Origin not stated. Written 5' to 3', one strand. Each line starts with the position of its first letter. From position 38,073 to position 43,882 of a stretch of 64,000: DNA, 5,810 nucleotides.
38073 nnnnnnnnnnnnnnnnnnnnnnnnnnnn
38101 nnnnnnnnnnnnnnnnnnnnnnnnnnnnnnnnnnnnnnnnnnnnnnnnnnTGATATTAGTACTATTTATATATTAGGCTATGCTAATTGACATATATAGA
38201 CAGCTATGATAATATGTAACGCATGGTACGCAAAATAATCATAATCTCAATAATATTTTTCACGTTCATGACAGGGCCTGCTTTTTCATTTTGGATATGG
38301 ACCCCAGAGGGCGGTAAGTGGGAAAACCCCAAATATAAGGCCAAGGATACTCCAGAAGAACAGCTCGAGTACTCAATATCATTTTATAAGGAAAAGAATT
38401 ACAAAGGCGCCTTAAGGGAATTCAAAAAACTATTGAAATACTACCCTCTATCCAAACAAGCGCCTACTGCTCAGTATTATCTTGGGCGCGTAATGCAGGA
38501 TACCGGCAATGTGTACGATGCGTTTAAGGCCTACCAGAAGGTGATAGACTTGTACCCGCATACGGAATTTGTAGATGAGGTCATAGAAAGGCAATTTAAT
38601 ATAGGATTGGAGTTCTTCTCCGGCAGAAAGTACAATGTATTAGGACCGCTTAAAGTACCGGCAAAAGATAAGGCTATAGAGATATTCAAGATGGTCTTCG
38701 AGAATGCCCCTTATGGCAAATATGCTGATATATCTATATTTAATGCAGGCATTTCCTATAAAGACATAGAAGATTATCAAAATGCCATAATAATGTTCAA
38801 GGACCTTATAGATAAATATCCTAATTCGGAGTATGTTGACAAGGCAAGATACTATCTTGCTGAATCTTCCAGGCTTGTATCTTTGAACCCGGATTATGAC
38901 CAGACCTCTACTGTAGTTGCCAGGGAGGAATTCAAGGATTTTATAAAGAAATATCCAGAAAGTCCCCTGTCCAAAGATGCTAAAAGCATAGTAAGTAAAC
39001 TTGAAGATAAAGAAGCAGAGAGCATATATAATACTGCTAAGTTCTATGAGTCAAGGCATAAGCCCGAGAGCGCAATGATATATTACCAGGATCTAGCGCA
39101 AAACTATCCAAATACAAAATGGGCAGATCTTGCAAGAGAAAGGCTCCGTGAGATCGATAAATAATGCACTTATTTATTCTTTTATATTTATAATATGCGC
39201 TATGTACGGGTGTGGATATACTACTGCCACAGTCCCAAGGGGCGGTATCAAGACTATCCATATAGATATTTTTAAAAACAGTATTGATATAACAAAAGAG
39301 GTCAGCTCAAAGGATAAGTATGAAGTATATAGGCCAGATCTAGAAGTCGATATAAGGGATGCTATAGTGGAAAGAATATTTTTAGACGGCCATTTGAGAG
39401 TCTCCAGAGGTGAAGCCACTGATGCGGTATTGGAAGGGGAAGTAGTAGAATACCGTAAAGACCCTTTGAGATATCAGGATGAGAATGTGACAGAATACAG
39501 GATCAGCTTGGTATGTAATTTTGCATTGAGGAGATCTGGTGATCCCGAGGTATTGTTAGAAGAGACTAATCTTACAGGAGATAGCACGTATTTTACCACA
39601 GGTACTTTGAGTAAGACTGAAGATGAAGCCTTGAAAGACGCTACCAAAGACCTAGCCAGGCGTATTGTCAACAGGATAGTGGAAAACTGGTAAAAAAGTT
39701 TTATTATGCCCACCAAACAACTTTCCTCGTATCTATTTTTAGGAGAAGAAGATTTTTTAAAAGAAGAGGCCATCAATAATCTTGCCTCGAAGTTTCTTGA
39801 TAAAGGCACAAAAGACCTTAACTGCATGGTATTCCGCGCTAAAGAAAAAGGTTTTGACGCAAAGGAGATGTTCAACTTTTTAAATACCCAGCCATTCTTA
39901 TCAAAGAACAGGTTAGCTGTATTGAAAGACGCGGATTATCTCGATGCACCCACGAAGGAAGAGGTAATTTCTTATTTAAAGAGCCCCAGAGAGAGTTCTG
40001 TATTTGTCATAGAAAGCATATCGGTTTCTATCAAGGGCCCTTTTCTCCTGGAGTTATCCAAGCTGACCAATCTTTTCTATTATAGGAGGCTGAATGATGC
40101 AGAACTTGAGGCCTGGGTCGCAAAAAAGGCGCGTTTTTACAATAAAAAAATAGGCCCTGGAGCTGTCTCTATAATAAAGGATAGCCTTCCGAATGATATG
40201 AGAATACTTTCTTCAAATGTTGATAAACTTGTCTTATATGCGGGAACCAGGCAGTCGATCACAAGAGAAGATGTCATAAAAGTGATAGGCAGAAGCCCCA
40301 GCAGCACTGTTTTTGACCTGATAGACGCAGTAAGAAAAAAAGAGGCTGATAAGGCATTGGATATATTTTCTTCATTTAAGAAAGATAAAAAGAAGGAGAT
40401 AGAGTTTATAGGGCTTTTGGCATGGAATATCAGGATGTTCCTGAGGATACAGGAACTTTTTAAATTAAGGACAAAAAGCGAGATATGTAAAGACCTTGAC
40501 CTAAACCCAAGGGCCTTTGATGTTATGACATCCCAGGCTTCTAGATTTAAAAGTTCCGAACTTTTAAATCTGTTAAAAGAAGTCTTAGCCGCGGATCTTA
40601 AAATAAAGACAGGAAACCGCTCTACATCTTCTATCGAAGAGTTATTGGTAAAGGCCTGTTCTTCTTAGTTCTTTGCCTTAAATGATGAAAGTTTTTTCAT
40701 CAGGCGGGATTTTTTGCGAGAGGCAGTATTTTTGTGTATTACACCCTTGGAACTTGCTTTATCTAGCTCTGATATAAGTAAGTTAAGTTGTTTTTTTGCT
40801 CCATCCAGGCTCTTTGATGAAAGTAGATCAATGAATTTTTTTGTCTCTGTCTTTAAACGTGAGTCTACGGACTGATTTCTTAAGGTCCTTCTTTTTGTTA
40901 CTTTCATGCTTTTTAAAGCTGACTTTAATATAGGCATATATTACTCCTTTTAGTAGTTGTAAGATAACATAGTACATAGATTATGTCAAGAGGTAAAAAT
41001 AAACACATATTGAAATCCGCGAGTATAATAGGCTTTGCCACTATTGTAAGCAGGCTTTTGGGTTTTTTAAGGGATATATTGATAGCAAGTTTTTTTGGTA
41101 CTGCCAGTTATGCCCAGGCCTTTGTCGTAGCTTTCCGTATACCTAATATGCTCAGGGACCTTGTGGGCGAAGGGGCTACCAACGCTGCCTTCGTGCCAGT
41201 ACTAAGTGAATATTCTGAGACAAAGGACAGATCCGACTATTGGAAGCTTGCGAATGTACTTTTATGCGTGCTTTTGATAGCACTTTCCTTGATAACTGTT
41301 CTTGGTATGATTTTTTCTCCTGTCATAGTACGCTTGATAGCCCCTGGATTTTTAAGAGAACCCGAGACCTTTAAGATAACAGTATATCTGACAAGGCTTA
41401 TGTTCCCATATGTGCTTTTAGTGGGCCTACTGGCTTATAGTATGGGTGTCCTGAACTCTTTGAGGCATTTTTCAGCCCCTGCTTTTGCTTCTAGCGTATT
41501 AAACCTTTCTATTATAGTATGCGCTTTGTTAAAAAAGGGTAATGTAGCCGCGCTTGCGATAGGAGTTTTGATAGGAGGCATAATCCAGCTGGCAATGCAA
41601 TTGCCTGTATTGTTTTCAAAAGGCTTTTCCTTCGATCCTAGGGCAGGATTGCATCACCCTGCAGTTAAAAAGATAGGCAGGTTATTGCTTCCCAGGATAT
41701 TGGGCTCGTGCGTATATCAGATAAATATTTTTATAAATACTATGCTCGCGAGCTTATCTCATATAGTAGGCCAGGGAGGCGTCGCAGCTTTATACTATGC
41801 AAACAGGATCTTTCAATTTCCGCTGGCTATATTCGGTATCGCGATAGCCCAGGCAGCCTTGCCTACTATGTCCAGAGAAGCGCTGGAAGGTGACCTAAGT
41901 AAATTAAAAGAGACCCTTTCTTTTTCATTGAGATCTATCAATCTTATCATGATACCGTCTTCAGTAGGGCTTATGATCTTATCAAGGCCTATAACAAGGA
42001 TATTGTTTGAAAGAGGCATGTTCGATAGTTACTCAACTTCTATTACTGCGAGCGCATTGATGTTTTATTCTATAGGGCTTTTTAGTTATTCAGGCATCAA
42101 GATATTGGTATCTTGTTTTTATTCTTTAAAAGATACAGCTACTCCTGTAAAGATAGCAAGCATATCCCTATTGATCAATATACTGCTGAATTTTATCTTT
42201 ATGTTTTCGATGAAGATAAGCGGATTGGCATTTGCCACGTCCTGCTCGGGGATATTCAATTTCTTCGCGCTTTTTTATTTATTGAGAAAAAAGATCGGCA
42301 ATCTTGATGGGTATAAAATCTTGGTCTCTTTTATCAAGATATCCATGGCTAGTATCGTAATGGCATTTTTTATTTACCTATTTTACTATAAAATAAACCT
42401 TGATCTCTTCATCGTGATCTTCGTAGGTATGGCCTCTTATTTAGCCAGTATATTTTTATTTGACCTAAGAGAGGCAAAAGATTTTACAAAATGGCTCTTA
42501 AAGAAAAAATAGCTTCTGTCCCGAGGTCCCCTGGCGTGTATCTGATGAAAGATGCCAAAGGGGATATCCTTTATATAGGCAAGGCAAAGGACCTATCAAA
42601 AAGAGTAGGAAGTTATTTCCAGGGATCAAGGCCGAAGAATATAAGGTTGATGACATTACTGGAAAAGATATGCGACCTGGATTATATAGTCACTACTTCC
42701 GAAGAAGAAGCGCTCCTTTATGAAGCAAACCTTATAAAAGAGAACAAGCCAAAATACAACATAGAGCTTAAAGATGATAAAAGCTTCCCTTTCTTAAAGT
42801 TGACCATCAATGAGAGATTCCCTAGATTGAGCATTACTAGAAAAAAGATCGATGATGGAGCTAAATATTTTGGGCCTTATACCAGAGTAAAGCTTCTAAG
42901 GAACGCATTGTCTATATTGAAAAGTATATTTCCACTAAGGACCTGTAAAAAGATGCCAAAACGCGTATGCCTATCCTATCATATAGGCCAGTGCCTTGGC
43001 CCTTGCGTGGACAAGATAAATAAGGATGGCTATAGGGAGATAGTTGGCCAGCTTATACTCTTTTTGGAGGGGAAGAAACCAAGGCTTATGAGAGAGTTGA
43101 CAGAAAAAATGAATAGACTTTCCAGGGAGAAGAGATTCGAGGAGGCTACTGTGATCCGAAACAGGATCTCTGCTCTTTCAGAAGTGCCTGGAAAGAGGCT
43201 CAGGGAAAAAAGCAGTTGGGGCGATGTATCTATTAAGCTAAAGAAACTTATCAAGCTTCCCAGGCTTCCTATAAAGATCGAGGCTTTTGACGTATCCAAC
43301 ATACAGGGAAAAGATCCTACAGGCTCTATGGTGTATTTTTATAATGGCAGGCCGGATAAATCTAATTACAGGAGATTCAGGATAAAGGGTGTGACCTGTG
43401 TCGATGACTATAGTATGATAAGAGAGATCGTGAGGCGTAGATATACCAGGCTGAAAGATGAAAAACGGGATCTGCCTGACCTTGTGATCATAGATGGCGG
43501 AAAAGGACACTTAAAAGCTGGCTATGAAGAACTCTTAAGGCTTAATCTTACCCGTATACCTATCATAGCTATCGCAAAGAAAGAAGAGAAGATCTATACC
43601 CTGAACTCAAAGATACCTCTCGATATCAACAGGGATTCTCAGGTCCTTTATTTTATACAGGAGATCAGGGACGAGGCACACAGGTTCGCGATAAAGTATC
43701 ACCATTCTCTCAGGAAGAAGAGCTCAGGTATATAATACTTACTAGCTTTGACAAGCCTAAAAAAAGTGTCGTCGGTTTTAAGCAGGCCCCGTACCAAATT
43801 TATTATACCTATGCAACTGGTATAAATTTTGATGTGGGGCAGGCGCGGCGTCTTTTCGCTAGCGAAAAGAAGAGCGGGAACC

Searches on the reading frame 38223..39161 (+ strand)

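Call 21: search_protein_families(library=pfam, proteins=[window:38223-39161:+], max_evalue=0.001)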
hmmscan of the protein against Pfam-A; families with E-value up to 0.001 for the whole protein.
window:38223-39161:+ (313 aa): 9 families
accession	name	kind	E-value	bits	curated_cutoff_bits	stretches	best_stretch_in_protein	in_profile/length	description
PF13525.12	YfiO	-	8.6e-23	81.6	25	1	150-302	23-178/203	Outer membrane lipoprotein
PF13174.12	TPR_6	-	9.2e-23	79.7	26.3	2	172-202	3-33/33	Tetratricopeptide repeat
PF07719.23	TPR_2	-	3e-14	52.3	27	0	82-113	2-33/34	Tetratricopeptide repeat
PF13512.12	TPR_18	-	1.1e-11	45.6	21.9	0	174-209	107-142/145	Tetratricopeptide repeat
PF13428.12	TPR_14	-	1.4e-10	41.2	23.5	0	270-303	6-39/44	Tetratricopeptide repeat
PF13432.12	TPR_16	-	3.9e-07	30.8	32.7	1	53-112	6-62/65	Tetratricopeptide repeat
PF13424.12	TPR_12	-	2.9e-06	27.8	30.1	0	82-111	4-33/77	Tetratricopeptide repeat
PF24575.1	TPR_Slam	-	8.7e-05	23.3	35.2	0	166-214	44-89/104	Surface lipoprotein assembly modifier, N-terminal TPR repeats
PF14559.12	TPR_19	-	0.0002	22.1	25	0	56-106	3-50/68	Tetratricopeptide repeat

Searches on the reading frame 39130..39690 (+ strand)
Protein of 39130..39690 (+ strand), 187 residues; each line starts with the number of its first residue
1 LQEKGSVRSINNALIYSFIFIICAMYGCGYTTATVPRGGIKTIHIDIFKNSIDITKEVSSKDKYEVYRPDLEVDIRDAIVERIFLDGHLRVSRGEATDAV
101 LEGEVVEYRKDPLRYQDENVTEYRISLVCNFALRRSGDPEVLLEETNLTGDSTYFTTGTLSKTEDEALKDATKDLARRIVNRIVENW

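Call 21: search_protein_families(library=pfam, proteins=[window:39130-39690:+], max_evalue=0.001)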
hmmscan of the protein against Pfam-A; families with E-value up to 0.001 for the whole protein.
window:39130-39690:+ (187 aa): 1 family
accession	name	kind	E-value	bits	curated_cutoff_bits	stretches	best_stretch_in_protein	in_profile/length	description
PF04390.17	LptE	-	1.6e-14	55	23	1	41-183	2-118/118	Lipopolysaccharide-assembly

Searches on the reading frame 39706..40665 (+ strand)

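Call 21: search_protein_families(library=pfam, proteins=[window:39706-40665:+], max_evalue=0.001)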
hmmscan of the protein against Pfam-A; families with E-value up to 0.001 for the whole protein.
window:39706-40665:+ (320 aa): 3 families
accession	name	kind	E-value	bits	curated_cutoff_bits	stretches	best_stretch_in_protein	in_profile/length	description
PF21694.2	DNA_pol3_delta_C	-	7e-21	74.9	27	1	200-315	2-118/121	DNA polymerase III delta subunit, C-terminal domain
PF06144.19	DNA_pol3_delta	-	5.1e-12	46.3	21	1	9-104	1-100/124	DNA polymerase III, delta subunit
PF13177.12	DNA_pol3_delta2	-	0.00089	19.7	27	0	53-103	87-137/161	DNA polymerase III, delta subunit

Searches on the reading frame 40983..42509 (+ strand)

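Call 21: search_protein_families(library=pfam, proteins=[window:40983-42509:+], max_evalue=0.001)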
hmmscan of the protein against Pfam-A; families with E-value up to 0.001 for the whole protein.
window:40983-42509:+ (509 aa): 2 families
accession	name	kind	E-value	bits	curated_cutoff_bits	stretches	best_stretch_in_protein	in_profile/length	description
PF03023.19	MurJ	-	3.6e-123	412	27.4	1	34-471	1-436/451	Lipid II flippase MurJ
PF01554.23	MatE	-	4.4e-08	33.4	24.9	1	240-405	4-161/161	MatE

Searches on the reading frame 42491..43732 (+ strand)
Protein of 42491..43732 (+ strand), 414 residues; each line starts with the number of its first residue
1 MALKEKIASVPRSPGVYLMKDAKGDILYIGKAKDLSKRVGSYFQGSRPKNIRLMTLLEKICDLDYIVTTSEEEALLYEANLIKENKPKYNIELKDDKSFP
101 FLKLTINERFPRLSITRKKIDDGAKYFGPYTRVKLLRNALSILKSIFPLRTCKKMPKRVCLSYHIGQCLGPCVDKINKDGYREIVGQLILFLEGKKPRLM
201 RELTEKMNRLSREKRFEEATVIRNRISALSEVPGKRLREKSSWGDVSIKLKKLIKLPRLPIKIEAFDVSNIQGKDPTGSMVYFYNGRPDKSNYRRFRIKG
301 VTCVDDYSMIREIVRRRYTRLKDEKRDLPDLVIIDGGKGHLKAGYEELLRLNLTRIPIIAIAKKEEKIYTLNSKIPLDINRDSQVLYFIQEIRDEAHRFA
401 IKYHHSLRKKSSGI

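Call 35: search_protein_families(library=pfam, proteins=[window:42491-43732:+], max_evalue=0.001)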
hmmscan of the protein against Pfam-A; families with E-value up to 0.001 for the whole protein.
window:42491-43732:+ (414 aa): 3 families
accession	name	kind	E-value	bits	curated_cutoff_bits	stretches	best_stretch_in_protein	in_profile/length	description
PF08459.17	UvrC_RNaseH_dom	-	1.3e-52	178.3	22.3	1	252-401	2-159/159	UvrC RNAse H endonuclease domain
PF01541.30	GIY-YIG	-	6.9e-12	45.9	22.6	1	14-90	2-78/78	GIY-YIG catalytic domain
PF02151.25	UVR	-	2.8e-08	33.7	21.5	1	199-231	3-35/36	UvrB/uvrC motif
